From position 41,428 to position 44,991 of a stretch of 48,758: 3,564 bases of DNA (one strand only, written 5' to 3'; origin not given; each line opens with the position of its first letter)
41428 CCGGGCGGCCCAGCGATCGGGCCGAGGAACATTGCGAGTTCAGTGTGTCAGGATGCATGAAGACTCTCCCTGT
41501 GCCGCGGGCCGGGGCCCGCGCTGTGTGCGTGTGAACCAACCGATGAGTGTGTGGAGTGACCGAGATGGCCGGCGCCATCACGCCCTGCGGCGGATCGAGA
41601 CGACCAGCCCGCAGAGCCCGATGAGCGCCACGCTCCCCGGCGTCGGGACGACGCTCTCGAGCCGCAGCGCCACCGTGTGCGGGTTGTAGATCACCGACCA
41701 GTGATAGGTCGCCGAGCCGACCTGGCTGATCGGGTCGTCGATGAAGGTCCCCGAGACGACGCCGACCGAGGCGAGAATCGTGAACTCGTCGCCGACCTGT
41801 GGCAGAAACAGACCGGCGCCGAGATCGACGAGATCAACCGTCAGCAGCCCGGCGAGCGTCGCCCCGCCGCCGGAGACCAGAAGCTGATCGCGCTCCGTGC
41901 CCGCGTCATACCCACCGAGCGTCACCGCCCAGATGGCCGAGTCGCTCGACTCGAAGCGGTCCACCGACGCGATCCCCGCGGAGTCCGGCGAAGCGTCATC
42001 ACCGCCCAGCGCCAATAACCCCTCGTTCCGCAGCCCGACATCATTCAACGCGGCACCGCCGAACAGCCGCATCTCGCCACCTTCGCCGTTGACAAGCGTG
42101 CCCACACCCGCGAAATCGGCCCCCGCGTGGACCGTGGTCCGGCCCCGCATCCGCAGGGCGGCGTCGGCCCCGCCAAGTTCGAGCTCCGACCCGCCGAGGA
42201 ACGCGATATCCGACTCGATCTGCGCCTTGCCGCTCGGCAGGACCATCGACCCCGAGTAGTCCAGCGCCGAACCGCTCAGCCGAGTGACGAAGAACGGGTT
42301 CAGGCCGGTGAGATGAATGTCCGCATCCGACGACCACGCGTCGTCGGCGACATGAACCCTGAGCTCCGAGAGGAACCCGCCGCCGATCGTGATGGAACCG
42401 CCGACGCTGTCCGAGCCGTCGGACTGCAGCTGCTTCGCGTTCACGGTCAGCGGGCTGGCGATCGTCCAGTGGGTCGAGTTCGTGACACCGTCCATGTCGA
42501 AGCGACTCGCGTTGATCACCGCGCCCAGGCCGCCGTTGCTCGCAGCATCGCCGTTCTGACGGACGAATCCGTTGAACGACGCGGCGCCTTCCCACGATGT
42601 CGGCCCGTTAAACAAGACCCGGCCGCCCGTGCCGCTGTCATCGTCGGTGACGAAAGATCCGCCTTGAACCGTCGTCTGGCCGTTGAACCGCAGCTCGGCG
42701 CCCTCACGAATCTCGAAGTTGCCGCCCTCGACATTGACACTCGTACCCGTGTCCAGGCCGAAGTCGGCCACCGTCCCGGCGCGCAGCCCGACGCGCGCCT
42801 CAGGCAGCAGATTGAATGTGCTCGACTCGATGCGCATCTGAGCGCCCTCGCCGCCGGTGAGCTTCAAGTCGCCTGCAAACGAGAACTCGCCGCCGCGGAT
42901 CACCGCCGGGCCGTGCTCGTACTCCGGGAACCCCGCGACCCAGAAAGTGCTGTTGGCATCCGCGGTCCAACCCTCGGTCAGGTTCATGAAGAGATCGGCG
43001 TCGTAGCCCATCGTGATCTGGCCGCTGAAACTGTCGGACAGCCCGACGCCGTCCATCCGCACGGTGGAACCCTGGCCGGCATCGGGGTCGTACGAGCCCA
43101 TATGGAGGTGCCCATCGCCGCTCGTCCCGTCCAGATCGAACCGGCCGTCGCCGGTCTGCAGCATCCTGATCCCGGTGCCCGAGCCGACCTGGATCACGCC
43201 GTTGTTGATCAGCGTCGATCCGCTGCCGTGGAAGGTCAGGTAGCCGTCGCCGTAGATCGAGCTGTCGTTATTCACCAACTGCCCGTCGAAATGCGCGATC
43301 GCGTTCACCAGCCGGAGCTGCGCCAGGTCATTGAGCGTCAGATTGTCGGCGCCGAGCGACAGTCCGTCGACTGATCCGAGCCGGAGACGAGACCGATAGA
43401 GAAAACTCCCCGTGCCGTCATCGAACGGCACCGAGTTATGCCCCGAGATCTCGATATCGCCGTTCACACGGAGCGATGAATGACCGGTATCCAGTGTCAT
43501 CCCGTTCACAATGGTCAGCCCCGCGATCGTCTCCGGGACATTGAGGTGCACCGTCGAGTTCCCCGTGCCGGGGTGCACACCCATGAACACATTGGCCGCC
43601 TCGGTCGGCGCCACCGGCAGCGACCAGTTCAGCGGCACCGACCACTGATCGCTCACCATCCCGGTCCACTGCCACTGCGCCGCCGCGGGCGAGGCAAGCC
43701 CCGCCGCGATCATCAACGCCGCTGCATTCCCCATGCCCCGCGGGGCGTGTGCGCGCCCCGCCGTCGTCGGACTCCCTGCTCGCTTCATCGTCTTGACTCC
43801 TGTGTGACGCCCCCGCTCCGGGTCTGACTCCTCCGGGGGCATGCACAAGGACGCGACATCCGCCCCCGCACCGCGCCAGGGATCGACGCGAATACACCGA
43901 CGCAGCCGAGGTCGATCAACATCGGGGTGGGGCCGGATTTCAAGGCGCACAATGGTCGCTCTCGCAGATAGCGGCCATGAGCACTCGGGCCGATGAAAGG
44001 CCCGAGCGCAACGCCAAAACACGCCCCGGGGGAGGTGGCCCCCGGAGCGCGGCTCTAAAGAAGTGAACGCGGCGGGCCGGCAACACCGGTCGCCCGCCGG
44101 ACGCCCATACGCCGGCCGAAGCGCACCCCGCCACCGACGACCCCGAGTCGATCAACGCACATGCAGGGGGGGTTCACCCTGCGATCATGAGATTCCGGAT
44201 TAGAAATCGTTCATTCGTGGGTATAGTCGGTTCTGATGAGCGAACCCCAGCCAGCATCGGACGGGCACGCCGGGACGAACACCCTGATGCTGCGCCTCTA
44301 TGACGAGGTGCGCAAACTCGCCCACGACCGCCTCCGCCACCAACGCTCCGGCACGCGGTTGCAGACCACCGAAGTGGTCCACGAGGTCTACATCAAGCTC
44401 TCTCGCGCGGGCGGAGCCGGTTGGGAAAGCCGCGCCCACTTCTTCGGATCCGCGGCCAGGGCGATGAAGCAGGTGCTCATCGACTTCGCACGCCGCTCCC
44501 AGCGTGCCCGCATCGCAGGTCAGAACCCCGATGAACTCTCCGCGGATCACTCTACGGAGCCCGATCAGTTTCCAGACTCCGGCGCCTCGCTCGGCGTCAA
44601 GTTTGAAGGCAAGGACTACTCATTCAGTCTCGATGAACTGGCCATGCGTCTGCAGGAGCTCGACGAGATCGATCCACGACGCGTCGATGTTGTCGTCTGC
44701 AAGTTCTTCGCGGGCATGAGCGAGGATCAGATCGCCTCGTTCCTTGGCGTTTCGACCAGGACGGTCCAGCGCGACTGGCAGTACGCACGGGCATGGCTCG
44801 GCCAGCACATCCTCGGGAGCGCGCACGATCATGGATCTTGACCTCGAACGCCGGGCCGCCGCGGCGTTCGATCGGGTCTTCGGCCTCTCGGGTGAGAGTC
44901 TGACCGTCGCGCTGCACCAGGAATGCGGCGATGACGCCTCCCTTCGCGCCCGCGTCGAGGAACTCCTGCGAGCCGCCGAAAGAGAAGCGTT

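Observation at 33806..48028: Two paralogous ECF-sigma / Ser-Thr-kinase / beta-propeller modules bracket a triad of PEP-CTERM-type surface proteins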

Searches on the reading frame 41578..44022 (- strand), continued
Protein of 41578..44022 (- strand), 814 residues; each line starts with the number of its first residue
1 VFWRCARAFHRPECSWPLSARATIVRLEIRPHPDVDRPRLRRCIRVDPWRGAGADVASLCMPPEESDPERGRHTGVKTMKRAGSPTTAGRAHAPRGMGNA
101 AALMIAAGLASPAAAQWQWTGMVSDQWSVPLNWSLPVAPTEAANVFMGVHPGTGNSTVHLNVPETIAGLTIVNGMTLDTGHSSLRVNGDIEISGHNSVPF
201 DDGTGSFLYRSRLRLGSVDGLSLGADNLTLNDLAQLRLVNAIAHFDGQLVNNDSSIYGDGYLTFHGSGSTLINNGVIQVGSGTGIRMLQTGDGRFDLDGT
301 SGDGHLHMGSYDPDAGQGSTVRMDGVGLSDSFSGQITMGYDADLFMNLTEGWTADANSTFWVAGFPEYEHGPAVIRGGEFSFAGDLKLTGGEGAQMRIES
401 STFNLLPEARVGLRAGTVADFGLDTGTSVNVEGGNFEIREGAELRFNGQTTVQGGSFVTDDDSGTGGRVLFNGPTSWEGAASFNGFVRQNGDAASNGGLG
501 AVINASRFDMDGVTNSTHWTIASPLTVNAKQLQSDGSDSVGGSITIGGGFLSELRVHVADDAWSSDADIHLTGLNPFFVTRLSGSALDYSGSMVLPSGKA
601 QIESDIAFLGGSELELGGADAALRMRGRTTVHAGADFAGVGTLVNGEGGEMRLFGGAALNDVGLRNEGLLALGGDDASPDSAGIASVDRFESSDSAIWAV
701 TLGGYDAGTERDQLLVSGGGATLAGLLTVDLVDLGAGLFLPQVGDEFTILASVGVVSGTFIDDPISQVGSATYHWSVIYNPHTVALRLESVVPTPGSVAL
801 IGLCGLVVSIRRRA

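Call 42: predict_structure(alignment_id=A3)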
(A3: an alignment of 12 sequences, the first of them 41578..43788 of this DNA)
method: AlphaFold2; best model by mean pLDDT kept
length: 736 residues; sequences in the alignment: 12
mean_pLDDT: 87.2   pTM: 0.78
mean pLDDT of the five models: 87.2, 85.9, 85.6, 85.5, 84.0
residues with pLDDT >= 90: 472; 70-90: 184; 50-70: 38; < 50: 42
segments of 3 or more residues with pLDDT < 50: 1-20, 30-35, 724-727, 730-736
pLDDT, mean of each block of 10 residues (from residue 1): 32 39 50 60 89 88 90 85 94 95 93 91 83 94 91 95 93 95 92 94 89 91 90 83 95 95 92 95 78 87 96 81 95 94 90 97 94 96 89 96 95 89 92 89 96 89 92 93 89 93 96 96 96 93 94 94 94 92 95 87 88 95 75 87 94 64 82 94 87 86 93 71 50 45
secondary structure, 60 per line:
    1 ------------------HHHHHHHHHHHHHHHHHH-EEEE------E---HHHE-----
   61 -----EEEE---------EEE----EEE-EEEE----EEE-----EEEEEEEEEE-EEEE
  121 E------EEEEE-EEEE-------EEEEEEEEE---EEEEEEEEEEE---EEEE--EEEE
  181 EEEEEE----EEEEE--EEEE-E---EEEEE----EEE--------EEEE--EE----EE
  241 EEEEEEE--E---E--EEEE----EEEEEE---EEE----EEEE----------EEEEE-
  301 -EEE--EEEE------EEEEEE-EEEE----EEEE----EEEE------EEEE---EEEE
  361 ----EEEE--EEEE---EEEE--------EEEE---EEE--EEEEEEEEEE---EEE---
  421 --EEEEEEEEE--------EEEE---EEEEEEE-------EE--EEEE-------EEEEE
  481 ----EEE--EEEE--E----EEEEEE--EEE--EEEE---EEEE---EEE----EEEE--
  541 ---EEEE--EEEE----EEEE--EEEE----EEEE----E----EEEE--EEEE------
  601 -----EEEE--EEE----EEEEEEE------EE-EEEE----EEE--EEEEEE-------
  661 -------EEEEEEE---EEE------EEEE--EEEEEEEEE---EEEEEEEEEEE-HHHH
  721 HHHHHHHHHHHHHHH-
elements in order (helices of 4 or more, strands of 3 or more residues): H19-36 E38-41 E66-69 E79-81 E86-88 E90-93 E98-100 E106-115 E117-121 E128-132 E134-137 E145-153 E157-167 E171-174 E177-186 E191-195 E198-201 E207-211 E216-218 E227-230 E239-247 E257-260 E265-270 E274-276 E281-284 E295-299 E302-304 E307-310 E317-322 E324-327 E332-335 E340-343 E350-353 E357-360 E365-368 E371-374 E378-381 E390-393 E397-399 E402-411 E415-417 E423-431 E440-443 E447-453 E465-468 E476-480 E485-487 E490-493 E501-506 E509-511 E514-517 E521-524 E528-530 E535-538 E544-547 E550-553 E558-561 E564-567 E572-575 E585-588 E591-594 E606-609 E612-614 E619-625 E635-638 E643-645 E648-653 E668-674 E678-680 E687-690 E693-701 E705-715 H717-735

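Call 47: fold_search(model_id=the predicted structure, library=pdb)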
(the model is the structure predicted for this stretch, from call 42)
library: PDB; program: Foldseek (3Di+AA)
matches with E <= 10: 112; with E <= 0.001: 12
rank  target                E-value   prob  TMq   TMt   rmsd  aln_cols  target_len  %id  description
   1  7koh_D                1.3e-06  1.00  0.23  0.28  16.7       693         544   13  Crystal structure of antigen 43 from Escherichia coli EDL933 (released 2022-03-09)
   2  7koh_C                9.3e-06  1.00  0.19  0.23  17.8       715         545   11  Crystal structure of antigen 43 from Escherichia coli EDL933 (released 2022-03-09)
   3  7koh_B                1.1e-05  1.00  0.20  0.24  17.4       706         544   13  Crystal structure of antigen 43 from Escherichia coli EDL933 (released 2022-03-09)
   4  3ak5_A                2.1e-05  1.00  0.25  0.21  15.5       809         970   11  Hemoglobin protease (Hbp) passenger missing domain-2 (released 2010-10-06)
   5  7koh_A                3.2e-05  1.00  0.21  0.26  17.5       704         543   12  Crystal structure of antigen 43 from Escherichia coli EDL933 (released 2022-03-09)
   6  3sze                  4.2e-05  1.00  0.23  0.20  15.5       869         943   10  Crystal structure of the passenger domain of the E. coli autotransporter EspP (released 2011-10-12)
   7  5j44_A                3.2e-04  0.99  0.28  0.23  14.6       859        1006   12  Crystal structure of the Secreted Extracellular protein A (SepA) from Shigella flexneri (released 2017-04-12)
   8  3syj                  3.2e-04  0.97  0.21  0.19  16.0       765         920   13  Crystal structure of the Haemophilus influenzae Hap adhesin (released 2011-08-24)
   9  7ko9                  3.3e-04  0.99  0.21  0.26  17.3       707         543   11  Crystal structure of antigen 43 from uropathogenic Escherichia coli UTI89 (released 2022-03-09)
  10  7jvi_A                6.7e-04  0.84  0.12  0.19  16.8       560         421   12  Crystal structure of a beta-helix domain retrieved from capybara gut metagenome (released 2021-09-08)
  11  9mne_B                7.1e-04  1.00  0.28  0.23  15.9       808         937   10  Crystal structure of enteropathogenic Escherichia coli EspC (released 2025-10-29)
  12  3ak5_D                8.9e-04  0.99  0.26  0.22  14.3       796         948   11  Hemoglobin protease (Hbp) passenger missing domain-2 (released 2010-10-06)
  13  9mne_A                1.1e-03  0.99  0.26  0.22  15.7       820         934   12  Crystal structure of enteropathogenic Escherichia coli EspC (released 2025-10-29)
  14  8e7f                  2.4e-03  1.00  0.16  0.18   9.8       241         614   17  Crystal structure of the autotransporter Ssp from Serratia marcescens. (released 2023-03-08)
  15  1wxr                  5.1e-03  0.93  0.27  0.21  14.8       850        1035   10  Crystal structure of Heme Binding protein, an autotransporter hemoglobine protease from pathogenic Escherichia coli (released 2005-03-01)
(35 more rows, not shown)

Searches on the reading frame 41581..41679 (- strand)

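Call 5: search_protein_families(library=ncbifam, proteins=[window:41581-41679:-], max_evalue=10)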
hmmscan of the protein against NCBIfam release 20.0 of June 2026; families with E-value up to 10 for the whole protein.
seq(33 aa): 8 families
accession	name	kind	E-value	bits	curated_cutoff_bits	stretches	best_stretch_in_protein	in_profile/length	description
NF033554.9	floc_PepA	equivalog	0.0022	17.8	80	1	4-32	231-260/261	flocculation-associated PEP-CTERM protein PepA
NF041538.1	PEP_EDSA_1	subfamily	0.0028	17.4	100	1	4-32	277-307/307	EDSAP-1 family PEP-CTERM protein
NF038125.1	PEP_CTERM_THxN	subfamily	0.0058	16.2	85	1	5-32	215-246/246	THxN family PEP-CTERM protein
NF041927.1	Xrt_dep_XDP1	equivalog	0.013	15.5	125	1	9-32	217-241/242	exosortase-dependent surface protein XDP1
NF038124.1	PEP_CTERM_TLD_A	exception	0.024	14.2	100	1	9-32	209-234/235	PEP_CTERM-anchored TLD domain-containing protein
TIGR02595.1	PEP_CTERM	domain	0.055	14.3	16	1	11-32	1-22/24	PEP-CTERM sorting domain-containing protein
NF038118.1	PEP_CTERM_CCXG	equivalog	0.17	11.5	90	1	7-32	172-197/199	CCXG family PEP-CTERM protein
NF038120.1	PEP_CTERM_QFxxD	subfamily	0.19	11.5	80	1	9-32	191-214/215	NF038120 family PEP-CTERM protein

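Call 6: search_protein_families(library=pfam, proteins=[window:41581-41679:-], max_evalue=10)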
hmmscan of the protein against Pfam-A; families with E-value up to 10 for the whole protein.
seq(33 aa): 1 family
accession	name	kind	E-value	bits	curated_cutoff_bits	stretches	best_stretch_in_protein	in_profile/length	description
PF07589.16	PEP-CTERM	-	0.0028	18.1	20.7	1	11-32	2-24/24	PEP-CTERM motif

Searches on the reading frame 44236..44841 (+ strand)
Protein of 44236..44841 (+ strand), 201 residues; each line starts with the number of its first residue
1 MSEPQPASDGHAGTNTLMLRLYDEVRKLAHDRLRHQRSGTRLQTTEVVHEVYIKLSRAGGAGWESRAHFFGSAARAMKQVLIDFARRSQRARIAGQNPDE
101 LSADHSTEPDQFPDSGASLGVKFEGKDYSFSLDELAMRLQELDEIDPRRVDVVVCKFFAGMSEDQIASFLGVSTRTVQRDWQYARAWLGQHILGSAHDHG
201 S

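Call 3: search_protein_families(library=pfam, proteins=[window:44236-44841:+], max_evalue=0.01)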
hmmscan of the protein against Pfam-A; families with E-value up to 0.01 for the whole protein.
window:44236-44841:+ (201 aa): 7 families
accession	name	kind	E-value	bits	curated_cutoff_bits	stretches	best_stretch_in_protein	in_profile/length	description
PF07638.17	Sigma70_ECF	-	2.4e-33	116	21.1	1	12-192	17-183/185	ECF sigma factor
PF08281.18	Sigma70_r4_2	-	4.1e-05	23.6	25.7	1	141-186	7-52/54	Sigma-70, region 4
PF13384.12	HTH_23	-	0.00094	19.4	24.6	1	159-179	15-36/50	Homeodomain-like domain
PF04545.22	Sigma70_r4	-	0.0058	16.6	24.1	0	142-178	2-38/50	Sigma-70, region 4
PF06530.18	Phage_antitermQ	-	0.0065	16.8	26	0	139-189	57-107/118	Phage antitermination protein Q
PF20432.4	Xre-like-HTH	-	0.0085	16.8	25.8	0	160-183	23-44/63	Antitoxin Xre-like helix-turn-helix domain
PF08279.18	HTH_11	-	0.0088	16.3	25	0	162-186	17-41/55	HTH domain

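Call 4: search_protein_families(library=ncbifam, proteins=[window:44236-44841:+], max_evalue=0.1)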
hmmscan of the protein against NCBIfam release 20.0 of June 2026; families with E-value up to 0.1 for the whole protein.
window:44236-44841:+ (201 aa): 17 families
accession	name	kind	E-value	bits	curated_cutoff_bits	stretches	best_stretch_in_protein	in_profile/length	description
TIGR02999.1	Sig-70_X6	subfamily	1.8e-43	148.6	126.15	2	11-99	16-104/183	ECF-type sigma factor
TIGR02937.1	sigma70-ECF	superfamily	2.6e-15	56.4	42.9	1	16-190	5-163/165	sigma-70 family RNA polymerase sigma factor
TIGR02983.1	SigE-fam_strep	subfamily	2.9e-06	27.3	141.55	1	139-190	105-156/162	SigE family RNA polymerase sigma factor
TIGR02984.1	Sig-70_plancto1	subfamily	1.5e-05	24.6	183.75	1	14-184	9-180/189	RNA polymerase sigma-70 factor, Planctomycetaceae-specific subfamily 1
NF007227.0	PRK09645.1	subfamily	3.1e-05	24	202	1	16-184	13-162/177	sigma-70 family RNA polymerase sigma factor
NF009166.1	PRK12513.1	equivalog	5.8e-05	22.9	206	1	39-188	44-182/193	RNA polymerase sigma factor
TIGR02985.1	Sig70_bacteroi1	subfamily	0.0002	21.6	126.4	1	126-188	95-158/162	RNA polymerase sigma-70 factor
NF007229.0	PRK09647.1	equivalog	0.00024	20.5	265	1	32-192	59-202/220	RNA polymerase sigma factor SigE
TIGR02980.1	SigBFG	subfamily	0.0006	19.6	234.35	1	123-179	156-213/227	SigB/SigF/SigG family RNA polymerase sigma factor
NF005644.0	PRK07408.1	subfamily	0.0013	18.4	261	1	89-181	149-242/258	RNA polymerase sigma factor SigF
NF009179.0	PRK12527.1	equivalog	0.0017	18.5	162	1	36-179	14-140/159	RNA polymerase sigma factor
NF005514.0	PRK07122.1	subfamily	0.014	14.6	372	1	142-179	213-250/264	RNA polymerase sigma factor SigF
TIGR02885.1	spore_sigF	equivalog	0.016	15.1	321.45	1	129-179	169-218/231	RNA polymerase sporulation sigma factor SigF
NF009195.0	PRK12543.1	subfamily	0.029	13.9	197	0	145-179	131-165/192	RNA polymerase sigma factor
TIGR03879.1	near_KaiC_dom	domain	0.038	14.5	65.1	0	152-179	27-54/91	probable regulatory domain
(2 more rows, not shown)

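Call 10: find_encoding_contigs(protein=window:44236-44841:+, flank=10000, max_places=6)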
Protein window:44236-44841:+ (201 aa): no gene with exactly this product is on record in the collection.
